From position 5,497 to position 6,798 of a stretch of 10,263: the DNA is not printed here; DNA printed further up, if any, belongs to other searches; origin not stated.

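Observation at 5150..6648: DUF4956-like membrane protein co-transcribed with a PurM-superfamily (HypE/ThiL-like) enzyme, not the partner I remember for DUF4956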

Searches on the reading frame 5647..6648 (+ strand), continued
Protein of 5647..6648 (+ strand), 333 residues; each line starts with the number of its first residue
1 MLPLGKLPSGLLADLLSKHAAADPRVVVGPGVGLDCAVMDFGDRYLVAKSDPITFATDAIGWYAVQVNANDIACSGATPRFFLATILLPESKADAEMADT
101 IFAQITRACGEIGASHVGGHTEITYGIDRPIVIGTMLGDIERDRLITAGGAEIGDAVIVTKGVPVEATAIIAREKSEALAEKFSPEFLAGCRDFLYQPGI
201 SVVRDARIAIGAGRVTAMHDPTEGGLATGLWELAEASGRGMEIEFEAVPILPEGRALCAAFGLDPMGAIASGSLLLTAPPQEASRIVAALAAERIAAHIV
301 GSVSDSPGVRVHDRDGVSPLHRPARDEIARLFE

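Call 70: search_solved_structures(query=A1, max_evalue=1e-15, show_alignments=5)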
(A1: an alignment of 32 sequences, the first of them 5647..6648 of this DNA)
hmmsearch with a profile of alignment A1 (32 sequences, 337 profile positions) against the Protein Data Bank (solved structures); distinct sequences matched with E-value up to 1e-15: 8.
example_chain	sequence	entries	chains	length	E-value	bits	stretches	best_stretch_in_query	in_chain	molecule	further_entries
2z1e_A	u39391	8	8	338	1.2e-26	96.6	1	16-318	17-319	Hydrogenase expression/formation protein HypE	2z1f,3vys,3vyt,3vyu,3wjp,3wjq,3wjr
2z1t_A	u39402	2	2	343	2.1e-24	89.2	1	52-309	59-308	Hydrogenase expression/formation protein HypE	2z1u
2i6r_A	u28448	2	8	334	3.3e-23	85.3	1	53-319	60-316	HypE protein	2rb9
3vti_C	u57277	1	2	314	1.7e-20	76.4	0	217-320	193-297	Hydrogenase maturation factor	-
3u0o_A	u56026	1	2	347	1.7e-17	66.6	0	9-258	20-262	Selenide, water dikinase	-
1vqv_A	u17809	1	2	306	6e-16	61.5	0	35-272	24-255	thiamine monophosphate kinase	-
3c9r_A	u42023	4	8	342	8.7e-16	61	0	35-272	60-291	Thiamine monophosphate kinase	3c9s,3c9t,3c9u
5dd7_A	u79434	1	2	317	9.5e-16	60.8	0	30-165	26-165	Thiamine-monophosphate kinase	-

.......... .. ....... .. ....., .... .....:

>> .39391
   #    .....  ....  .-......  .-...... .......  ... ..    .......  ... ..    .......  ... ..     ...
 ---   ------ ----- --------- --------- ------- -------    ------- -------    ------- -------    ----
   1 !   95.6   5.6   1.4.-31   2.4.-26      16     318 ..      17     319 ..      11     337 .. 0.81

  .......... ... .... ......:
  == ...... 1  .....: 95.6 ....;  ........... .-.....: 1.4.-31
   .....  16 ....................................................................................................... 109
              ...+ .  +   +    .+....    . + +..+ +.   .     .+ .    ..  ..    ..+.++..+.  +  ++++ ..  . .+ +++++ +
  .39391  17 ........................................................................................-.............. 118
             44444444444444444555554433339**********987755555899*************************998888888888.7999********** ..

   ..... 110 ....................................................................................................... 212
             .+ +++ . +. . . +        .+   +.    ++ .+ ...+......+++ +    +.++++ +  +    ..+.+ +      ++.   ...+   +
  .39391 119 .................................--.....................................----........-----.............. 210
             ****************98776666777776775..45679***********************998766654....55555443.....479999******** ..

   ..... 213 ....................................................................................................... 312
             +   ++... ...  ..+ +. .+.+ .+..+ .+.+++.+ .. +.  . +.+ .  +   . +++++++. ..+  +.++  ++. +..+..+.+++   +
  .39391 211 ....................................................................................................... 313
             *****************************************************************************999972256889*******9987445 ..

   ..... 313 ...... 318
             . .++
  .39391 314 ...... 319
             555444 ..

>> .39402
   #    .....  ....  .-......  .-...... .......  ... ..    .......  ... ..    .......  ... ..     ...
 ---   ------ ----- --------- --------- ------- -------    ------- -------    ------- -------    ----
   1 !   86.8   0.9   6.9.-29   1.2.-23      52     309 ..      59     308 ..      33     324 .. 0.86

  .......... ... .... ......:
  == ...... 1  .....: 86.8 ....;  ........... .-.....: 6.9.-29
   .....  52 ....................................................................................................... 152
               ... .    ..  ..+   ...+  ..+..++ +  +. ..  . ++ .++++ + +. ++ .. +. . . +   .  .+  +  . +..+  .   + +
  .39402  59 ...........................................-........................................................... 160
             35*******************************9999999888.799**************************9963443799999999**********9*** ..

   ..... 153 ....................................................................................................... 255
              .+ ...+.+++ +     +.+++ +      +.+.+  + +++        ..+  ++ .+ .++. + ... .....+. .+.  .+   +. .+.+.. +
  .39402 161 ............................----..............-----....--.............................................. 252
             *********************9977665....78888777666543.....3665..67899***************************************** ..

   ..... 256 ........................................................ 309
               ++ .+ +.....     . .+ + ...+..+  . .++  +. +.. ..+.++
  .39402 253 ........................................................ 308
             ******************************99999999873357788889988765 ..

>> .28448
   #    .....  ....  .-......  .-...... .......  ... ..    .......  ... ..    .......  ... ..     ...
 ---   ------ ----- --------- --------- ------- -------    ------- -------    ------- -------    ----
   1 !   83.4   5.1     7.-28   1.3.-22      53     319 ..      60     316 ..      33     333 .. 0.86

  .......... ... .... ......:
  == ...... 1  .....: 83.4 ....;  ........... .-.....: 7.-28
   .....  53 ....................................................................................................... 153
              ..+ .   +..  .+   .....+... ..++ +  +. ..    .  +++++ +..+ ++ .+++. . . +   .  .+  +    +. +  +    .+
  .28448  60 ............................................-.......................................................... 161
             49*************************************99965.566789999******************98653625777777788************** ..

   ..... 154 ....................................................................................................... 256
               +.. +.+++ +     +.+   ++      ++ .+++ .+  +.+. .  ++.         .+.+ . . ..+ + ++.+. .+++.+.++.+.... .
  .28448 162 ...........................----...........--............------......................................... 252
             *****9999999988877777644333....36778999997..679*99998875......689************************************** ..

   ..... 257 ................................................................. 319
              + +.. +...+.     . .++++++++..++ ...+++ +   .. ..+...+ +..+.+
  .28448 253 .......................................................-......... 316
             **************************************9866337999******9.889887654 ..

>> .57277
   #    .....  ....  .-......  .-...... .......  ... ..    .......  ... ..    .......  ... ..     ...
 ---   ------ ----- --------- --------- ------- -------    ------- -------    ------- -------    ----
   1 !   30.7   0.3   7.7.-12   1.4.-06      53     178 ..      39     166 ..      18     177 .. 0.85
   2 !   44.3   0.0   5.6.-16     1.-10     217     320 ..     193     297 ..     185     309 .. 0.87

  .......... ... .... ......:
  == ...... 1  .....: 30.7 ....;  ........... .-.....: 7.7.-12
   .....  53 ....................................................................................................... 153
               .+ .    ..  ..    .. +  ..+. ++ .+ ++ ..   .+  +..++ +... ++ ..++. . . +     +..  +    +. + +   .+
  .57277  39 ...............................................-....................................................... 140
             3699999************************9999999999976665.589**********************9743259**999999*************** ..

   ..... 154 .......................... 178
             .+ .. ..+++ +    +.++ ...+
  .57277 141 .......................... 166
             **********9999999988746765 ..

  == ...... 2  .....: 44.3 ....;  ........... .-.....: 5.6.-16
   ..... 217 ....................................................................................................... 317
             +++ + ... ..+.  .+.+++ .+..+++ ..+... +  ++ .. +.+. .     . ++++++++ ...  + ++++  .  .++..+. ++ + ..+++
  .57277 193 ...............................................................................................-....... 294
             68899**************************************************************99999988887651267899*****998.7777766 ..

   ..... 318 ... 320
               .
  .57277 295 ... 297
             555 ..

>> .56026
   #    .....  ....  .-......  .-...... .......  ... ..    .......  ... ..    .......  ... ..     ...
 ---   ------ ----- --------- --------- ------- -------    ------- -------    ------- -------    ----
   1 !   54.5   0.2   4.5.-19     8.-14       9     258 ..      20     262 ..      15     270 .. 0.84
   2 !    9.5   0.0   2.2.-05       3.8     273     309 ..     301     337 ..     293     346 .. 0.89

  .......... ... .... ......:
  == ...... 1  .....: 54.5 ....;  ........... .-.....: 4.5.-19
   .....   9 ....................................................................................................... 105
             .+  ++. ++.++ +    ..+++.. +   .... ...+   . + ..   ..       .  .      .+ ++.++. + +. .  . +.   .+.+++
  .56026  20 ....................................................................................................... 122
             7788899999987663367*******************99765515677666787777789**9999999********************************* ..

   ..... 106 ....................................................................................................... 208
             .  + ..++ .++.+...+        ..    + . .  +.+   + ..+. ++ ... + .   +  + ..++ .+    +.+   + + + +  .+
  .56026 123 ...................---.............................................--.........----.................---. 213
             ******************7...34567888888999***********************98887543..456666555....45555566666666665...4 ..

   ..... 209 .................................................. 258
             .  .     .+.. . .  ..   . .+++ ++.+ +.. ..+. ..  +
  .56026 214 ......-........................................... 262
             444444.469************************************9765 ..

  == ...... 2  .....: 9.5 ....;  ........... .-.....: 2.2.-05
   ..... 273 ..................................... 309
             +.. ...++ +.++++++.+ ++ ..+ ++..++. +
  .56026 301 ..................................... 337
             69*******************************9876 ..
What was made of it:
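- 5647..6648 (+): Orphan PurM-superfamily enzyme (HypE/SelD/ThiL-like fold). K6 and the GGH motif align with SelD K20 and GGHS (call 70).
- Closest known: SelD, selenophosphate synthetase. Same: The near-invariant K6 in the N-terminal GK motif aligns with E. coli SelD K20, and GGH aligns with GGHS (call 70).
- K6 and GGH align with the catalytic K20 and GGHS of SelD (call 70).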
